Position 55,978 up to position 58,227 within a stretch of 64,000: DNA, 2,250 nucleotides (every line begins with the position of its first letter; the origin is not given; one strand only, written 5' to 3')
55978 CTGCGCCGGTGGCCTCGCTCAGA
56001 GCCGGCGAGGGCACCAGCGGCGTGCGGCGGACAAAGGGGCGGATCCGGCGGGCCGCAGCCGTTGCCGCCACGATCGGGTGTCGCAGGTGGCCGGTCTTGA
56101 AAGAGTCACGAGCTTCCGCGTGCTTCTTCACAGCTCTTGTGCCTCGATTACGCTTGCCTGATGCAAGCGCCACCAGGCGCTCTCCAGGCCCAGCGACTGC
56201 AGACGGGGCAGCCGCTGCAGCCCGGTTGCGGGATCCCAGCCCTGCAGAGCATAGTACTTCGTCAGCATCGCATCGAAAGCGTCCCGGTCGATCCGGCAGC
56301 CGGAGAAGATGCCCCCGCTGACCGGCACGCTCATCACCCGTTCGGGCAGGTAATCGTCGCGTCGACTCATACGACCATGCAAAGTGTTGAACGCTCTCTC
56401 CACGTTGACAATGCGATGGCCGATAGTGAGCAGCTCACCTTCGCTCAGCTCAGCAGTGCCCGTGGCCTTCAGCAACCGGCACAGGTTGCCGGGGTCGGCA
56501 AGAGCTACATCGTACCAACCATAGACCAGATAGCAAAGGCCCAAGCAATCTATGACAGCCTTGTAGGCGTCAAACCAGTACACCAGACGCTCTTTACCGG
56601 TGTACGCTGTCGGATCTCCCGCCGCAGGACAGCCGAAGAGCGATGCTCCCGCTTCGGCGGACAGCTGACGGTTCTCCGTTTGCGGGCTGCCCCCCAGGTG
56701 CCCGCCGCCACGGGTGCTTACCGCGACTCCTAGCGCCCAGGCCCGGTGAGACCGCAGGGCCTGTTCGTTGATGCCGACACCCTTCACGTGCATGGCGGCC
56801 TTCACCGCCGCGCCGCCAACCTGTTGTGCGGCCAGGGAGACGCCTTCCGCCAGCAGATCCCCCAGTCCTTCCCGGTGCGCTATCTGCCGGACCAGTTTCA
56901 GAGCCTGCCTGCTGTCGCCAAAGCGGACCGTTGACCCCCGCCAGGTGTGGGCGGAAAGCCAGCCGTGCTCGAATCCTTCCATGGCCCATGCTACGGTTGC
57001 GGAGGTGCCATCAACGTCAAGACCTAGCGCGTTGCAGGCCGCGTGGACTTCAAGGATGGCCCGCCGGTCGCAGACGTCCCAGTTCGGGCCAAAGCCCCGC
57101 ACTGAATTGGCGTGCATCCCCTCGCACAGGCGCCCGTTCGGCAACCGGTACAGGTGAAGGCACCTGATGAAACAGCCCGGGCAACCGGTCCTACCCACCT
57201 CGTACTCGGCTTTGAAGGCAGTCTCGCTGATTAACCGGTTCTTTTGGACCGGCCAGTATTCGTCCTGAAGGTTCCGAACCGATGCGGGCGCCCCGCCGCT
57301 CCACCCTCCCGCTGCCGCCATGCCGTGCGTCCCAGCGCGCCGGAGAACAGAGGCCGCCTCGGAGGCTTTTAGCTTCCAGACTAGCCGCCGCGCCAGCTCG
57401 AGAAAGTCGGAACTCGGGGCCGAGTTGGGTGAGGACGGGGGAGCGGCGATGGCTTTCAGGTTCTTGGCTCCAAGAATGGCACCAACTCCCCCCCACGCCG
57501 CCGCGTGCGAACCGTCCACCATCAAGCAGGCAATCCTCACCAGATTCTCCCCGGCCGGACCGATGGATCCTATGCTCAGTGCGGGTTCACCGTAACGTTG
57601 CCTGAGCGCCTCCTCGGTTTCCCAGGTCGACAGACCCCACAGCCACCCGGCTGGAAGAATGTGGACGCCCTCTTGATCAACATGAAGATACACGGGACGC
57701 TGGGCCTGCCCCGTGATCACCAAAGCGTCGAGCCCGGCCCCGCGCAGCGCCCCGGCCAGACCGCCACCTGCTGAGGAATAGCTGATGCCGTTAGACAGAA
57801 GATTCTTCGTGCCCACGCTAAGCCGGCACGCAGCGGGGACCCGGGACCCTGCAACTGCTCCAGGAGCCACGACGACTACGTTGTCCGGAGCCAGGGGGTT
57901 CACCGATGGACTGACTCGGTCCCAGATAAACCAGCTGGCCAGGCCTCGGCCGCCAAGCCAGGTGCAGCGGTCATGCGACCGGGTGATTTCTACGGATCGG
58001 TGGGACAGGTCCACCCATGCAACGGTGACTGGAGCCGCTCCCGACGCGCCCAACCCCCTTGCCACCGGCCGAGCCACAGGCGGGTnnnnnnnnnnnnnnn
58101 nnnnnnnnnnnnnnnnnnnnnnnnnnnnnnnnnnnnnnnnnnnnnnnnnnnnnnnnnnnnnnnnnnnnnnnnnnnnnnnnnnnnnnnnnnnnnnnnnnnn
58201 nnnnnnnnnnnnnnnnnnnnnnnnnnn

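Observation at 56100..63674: Low-GC horizontally acquired cassette: AOR-family oxidoreductase co-oriented with a BMP-type ABC importer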

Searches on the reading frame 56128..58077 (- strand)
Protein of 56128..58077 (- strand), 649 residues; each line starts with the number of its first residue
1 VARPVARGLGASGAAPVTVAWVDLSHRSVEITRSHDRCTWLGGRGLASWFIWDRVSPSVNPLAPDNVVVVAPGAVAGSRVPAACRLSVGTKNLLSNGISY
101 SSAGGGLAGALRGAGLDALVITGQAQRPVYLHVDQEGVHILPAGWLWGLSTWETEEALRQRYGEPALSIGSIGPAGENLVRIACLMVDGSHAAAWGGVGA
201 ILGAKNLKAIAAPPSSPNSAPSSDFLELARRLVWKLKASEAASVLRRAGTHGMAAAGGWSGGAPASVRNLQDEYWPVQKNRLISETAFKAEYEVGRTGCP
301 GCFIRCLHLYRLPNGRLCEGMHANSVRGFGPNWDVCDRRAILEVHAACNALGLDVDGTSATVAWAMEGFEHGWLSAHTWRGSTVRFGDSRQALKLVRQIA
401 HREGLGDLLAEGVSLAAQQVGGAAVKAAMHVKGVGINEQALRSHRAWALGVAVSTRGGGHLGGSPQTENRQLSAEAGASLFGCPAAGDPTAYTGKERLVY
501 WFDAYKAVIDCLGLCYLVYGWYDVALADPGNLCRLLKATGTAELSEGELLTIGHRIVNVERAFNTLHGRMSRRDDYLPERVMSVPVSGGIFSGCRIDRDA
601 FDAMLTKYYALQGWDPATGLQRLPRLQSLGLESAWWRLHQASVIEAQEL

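Call 5: search_protein_families(library=pfam, proteins=[window:56128-58077:-])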
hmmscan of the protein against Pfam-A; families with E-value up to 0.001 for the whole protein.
window:56128-58077:- (649 aa): 2 families
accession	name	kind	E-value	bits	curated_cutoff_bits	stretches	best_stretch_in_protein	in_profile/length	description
PF01314.23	AFOR_C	-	4.4e-82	276.7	27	1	230-631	4-385/385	Aldehyde ferredoxin oxidoreductase, domains 2 & 3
PF02730.20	AFOR_N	-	5.3e-61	206.3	29.8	1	19-212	3-196/199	Aldehyde ferredoxin oxidoreductase, N-terminal domain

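Call 6: search_protein_families(library=ncbifam, proteins=[window:56128-58077:-])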
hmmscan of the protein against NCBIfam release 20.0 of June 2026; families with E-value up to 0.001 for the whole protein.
window:56128-58077:- (649 aa): 2 families
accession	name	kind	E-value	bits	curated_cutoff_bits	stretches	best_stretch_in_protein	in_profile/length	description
NF007354.0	PRK09849.1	equivalog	9e-47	160.1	868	2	20-211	13-203/703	aldehyde ferredoxin oxidoreductase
NF040818.1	GAPOR_Arch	equivalog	3.8e-07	28.8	1300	1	58-139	44-124/654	glyceraldehyde-3-phosphate:ferredoxin oxidoreductase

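Call 7: find_homologous_proteins(query=window:56128-58077:-)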
Query window:56128-58077:- (649 aa): 3229 proteins with E <= 0.001 among 8000 candidates; the best 120 are listed.
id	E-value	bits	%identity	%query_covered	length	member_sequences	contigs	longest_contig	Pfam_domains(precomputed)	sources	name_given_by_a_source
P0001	0.0e+0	1284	100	87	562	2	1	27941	PF02730.21,PF01314.24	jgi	-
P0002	7.5e-200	684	50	95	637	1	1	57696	PF02730.21,PF01314.24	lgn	-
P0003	4.9e-197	674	51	94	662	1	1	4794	PF02730.21,PF01314.24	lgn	-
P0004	6.1e-196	671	48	95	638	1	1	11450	PF02730.21,PF01314.24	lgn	-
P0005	4.1e-195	668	50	94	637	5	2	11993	PF02730.21,PF01314.24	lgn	-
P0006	3.7e-192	658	47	95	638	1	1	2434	PF02730.21,PF01314.24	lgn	-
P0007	4.9e-192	658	48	95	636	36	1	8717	PF02730.21,PF01314.24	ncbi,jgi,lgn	-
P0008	9.1e-191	654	47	94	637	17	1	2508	PF02730.21,PF01314.24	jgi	-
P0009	1.4e-190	653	46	97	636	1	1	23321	PF02730.21,PF01314.24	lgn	-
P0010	1.6e-190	653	48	94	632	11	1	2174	PF02730.21,PF01314.24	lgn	-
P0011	2.1e-190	653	49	95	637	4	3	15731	PF02730.21,PF01314.24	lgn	-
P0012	3.5e-189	649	47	94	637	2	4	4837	PF02730.21,PF01314.24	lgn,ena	-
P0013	4.1e-189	648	47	94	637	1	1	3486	PF02730.21,PF01314.24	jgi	-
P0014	8.0e-189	647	48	94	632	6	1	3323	PF02730.21,PF01314.24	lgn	-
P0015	1.2e-188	647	49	95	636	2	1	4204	PF02730.21,PF01314.24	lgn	-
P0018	2.5e-187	642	47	95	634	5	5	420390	PF02730.21,PF01314.24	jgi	-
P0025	1.0e-184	634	46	95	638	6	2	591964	PF02730.21,PF01314.24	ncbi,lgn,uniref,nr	ncbi:aldehyde ferredoxin oxidoreductase family protein [Lutispora saccharofermentans]|uniref:Aldehyd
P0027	3.3e-184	632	47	95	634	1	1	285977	PF02730.21,PF01314.24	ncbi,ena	-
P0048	5.0e-175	602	45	97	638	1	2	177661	PF02730.21,PF01314.24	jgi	jgi:aldehyde:ferredoxin oxidoreductase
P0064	9.4e-172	591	49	94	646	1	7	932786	PF02730.21,PF01314.24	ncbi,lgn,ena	-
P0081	1.9e-164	567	47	93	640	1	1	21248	PF02730.21,PF01314.24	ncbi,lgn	ncbi:MAG: aldehyde ferredoxin oxidoreductase family protein [Anaerolineae bacterium]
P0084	3.9e-163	562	47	95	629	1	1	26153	PF02730.21,PF01314.24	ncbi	-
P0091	2.0e-161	557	45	95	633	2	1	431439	PF02730.21,PF01314.24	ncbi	-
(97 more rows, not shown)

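Call 8: find_encoding_contigs(protein=P0025, flank=10000, max_places=2)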
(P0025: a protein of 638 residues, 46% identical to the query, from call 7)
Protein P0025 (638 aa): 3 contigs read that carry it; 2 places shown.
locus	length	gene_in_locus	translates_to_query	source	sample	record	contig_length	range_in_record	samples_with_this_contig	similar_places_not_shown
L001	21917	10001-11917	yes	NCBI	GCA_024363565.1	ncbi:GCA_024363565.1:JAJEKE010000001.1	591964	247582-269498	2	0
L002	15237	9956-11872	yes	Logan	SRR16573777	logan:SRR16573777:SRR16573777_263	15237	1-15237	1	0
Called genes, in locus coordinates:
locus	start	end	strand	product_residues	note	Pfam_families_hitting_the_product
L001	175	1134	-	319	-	PF03186:CobD_Cbib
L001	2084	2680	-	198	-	PF00300:His_Phos_1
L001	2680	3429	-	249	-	PF02654:CobS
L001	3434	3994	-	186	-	PF02283:CobU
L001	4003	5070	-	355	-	PF02277:DBI_PRT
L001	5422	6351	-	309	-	PF01734:Patatin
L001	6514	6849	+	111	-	-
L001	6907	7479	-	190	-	PF05067:Mn_catalase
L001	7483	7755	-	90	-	PF12652:CotJB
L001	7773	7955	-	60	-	PF11007:CotJA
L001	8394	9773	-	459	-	PF00860:Xan_ur_permease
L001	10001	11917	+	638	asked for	PF02730:AFOR_N, PF01314:AFOR_C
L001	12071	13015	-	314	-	PF00389:2-Hacid_dh, PF02826:2-Hacid_dh_C, PF03446:NAD_binding_2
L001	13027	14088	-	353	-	PF01008:IF-2B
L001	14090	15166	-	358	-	PF00817:IMS, PF11798:IMS_HHH, PF11799:IMS_C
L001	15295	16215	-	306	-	PF01471:PG_binding_1, PF07486:Hydrolase_2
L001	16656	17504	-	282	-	PF00763:THF_DHG_CYH, PF02882:THF_DHG_CYH_C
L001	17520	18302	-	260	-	PF00881:Nitroreductase, PF14512:TM1586_NiRdase (faint)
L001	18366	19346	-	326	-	PF01244:Peptidase_M19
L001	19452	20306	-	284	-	PF02518:HATPase_c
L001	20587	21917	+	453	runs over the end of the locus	PF01235:Na_Ala_symp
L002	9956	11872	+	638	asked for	PF02730:AFOR_N, PF01314:AFOR_C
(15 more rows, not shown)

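Call 9: find_encoding_contigs(protein=P0002, flank=10000, max_places=2)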
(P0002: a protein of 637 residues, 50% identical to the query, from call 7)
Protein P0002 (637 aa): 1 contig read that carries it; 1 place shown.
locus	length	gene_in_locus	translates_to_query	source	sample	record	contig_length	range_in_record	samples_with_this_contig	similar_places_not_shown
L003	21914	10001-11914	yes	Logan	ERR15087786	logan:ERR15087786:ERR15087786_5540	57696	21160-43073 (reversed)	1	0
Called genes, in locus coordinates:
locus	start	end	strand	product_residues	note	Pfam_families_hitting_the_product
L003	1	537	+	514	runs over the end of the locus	PF27530:HMA_AllF_N, PF02629:CoA_binding, PF00549:Ligase_CoA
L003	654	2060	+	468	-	PF06545:AllG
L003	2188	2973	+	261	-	PF04199:Cyclase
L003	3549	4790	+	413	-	PF07969:Amidohydro_3, PF01979:Amidohydro_1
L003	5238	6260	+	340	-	PF02608:Bmp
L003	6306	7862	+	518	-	PF00005:ABC_tran, PF02463:SMC_N (faint), PF13304:AAA_21 (weak), PF00005:ABC_tran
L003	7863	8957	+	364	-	PF02653:BPD_transp_2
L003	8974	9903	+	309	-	PF02653:BPD_transp_2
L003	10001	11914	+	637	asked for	PF02730:AFOR_N, PF01314:AFOR_C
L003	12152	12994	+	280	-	PF00941:FAD_binding_5, PF03450:CO_deh_flav_C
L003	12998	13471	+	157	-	PF00111:Fer2, PF01799:Fer2_2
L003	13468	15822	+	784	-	PF01315:Ald_Xan_dh_C, PF02738:MoCoBD_1, PF20256:MoCoBD_2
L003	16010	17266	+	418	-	PF00860:Xan_ur_permease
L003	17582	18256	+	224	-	-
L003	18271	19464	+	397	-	PF00108:Thiolase_N, PF22691:Thiolase_C_1, PF02803:Thiolase_C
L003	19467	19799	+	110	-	PF12172:zf-ChsH2, PF01796:OB_ChsH2_C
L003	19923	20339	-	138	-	PF01850:PIN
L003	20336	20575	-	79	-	PF04014:MazE_antitoxin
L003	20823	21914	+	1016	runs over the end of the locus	PF14691:Fer4_20, PF00070:Pyr_redox (faint), PF01266:DAO (weak), PF01494:FAD_binding_3 (weak), PF01946:Thi4 (weak), PF07992:Pyr_redox_2, PF13450:NAD_binding_8, PF13738:Pyr_redox_3, +1 more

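Call 10: find_encoding_contigs(protein=P0064, flank=10000, max_places=2)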
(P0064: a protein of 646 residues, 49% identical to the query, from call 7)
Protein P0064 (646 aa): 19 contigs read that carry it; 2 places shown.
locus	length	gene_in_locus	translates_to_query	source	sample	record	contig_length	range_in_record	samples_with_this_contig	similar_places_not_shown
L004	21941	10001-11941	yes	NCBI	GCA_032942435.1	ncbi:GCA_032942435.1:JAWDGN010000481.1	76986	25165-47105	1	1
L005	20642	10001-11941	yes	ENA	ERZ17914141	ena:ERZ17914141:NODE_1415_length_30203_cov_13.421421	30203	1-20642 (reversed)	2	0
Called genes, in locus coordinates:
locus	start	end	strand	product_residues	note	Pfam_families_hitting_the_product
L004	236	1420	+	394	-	PF02515:CoA_transf_3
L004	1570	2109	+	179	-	PF11392:AllH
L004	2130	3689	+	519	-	PF27530:HMA_AllF_N, PF02629:CoA_binding (weak), PF00549:Ligase_CoA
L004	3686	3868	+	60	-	-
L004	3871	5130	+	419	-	PF06545:AllG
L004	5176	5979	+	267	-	PF04199:Cyclase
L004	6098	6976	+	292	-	PF00941:FAD_binding_5, PF03450:CO_deh_flav_C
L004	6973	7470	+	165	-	PF00111:Fer2, PF13085:Fer2_3 (faint), PF01799:Fer2_2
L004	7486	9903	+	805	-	PF01315:Ald_Xan_dh_C, PF02738:MoCoBD_1, PF20256:MoCoBD_2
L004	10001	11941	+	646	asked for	PF02730:AFOR_N, PF01314:AFOR_C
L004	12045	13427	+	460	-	PF00860:Xan_ur_permease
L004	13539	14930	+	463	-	PF00860:Xan_ur_permease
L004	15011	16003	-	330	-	PF03480:DctP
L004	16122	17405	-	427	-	PF06808:DctM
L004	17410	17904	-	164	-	PF04290:DctQ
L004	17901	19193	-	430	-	PF09861:Lar_N, PF21113:LarA_C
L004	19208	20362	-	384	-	PF02615:Ldh_2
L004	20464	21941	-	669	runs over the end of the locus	PF06480:FtsH_ext (weak), PF00004:AAA, PF17862:AAA_lid_3, PF01434:Peptidase_M41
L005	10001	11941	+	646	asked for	PF02730:AFOR_N, PF01314:AFOR_C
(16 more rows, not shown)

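Call 19: find_related_loci(query=A1, collection=genome_contigs, flank=10000)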
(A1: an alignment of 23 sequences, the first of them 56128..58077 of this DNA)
Query A1 (649 aa) in genome_contigs; peptide patterns used: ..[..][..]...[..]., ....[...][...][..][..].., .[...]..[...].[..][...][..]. (x = any residue, [..] = any of these).
419 stretches matched a pattern; 60 encode a relative of the query (tblastn E <= 1e-3); 58 distinct loci.
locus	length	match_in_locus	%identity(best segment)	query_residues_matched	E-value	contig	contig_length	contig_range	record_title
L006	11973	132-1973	48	22-632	0e+0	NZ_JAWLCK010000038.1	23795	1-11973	MAG: Lutispora sp. isolate 15dZY3.bin.41 NODE_2532_length_23795_cov_7.524730, whole genome shotgun sequence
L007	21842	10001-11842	48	22-632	0e+0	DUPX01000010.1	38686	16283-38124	MAG TPA_asm: Eubacteriaceae bacterium isolate AS08sgBPME_355 18150_AS08, whole genome shotgun sequence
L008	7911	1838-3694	47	18-631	0e+0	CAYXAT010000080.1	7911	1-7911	MAG TPA_asm: uncultured Clostridiaceae bacterium isolate binchicken_co39_461 genome assembly, contig: NODE_20711_length_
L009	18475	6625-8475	48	19-631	0e+0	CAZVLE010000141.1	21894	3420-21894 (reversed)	MAG TPA_asm: uncultured Syntrophomonadaceae bacterium isolate SRP067234_co1_287 genome assembly, contig: k99_554372, who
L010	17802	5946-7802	47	18-631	0e+0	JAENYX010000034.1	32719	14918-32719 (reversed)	MAG: Clostridium thermobutyricum isolate BL5_bin.9 BL5_bin9_NODE_336_length_32719_cov_21.573628, whole genome shotgun se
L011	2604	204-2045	47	22-632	0e+0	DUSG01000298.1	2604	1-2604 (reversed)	MAG TPA_asm: Clostridiales bacterium isolate AS04akNAM_111 59775_AS04, whole genome shotgun sequence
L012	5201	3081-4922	47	22-632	0e+0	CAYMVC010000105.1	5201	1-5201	MAG TPA_asm: uncultured Eubacteriaceae bacterium isolate binchicken_co157_468 genome assembly, contig: NODE_39210_length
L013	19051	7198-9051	47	18-632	0e+0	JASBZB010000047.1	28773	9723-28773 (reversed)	MAG: Clostridiaceae bacterium isolate bin-6 c_000000001900, whole genome shotgun sequence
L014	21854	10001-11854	46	18-632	0e+0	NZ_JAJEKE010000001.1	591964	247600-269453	Lutispora saccharofermentans strain m25 1, whole genome shotgun sequence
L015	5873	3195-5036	47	22-632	0e+0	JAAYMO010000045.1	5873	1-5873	MAG: Clostridiales bacterium isolate AS20ysBPTH_38 15706_AS20, whole genome shotgun sequence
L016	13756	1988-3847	44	14-629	5e-175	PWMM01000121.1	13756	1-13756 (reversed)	MAG: Syntrophomonadaceae bacterium isolate CSSed10_277R1 CS-Sed10-C10030, whole genome shotgun sequence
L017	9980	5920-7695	45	41-629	2e-174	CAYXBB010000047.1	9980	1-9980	MAG TPA_asm: uncultured Syntrophomonadaceae bacterium isolate binchicken_co39_253 genome assembly, contig: NODE_15838_le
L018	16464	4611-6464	47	16-630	6e-171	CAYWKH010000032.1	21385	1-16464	MAG TPA_asm: uncultured Synergistaceae bacterium isolate binchicken_co39_509 genome assembly, contig: NODE_5986_length_2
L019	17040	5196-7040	47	19-630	2e-169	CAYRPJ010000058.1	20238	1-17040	MAG TPA_asm: uncultured Synergistaceae bacterium isolate SRP241326_co4_65 genome assembly, contig: NODE_3620_length_2023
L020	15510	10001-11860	48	16-631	0e+0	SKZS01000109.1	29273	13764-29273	MAG: Syntrophomonadaceae bacterium isolate CSSed162cmB_344 CSSed16-2cmB-2401, whole genome shotgun sequence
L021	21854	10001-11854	47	19-633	1e-165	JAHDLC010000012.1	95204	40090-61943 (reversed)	MAG: Synergistaceae bacterium isolate LM3-B4.3 k141_58608, whole genome shotgun sequence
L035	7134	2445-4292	45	19-631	1e-148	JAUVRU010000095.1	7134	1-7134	MAG: Anaerolineae bacterium isolate CSMAG_722 CSMAG_722_k127_7925286_length_7134_cov_11.3696, whole genome shotgun seque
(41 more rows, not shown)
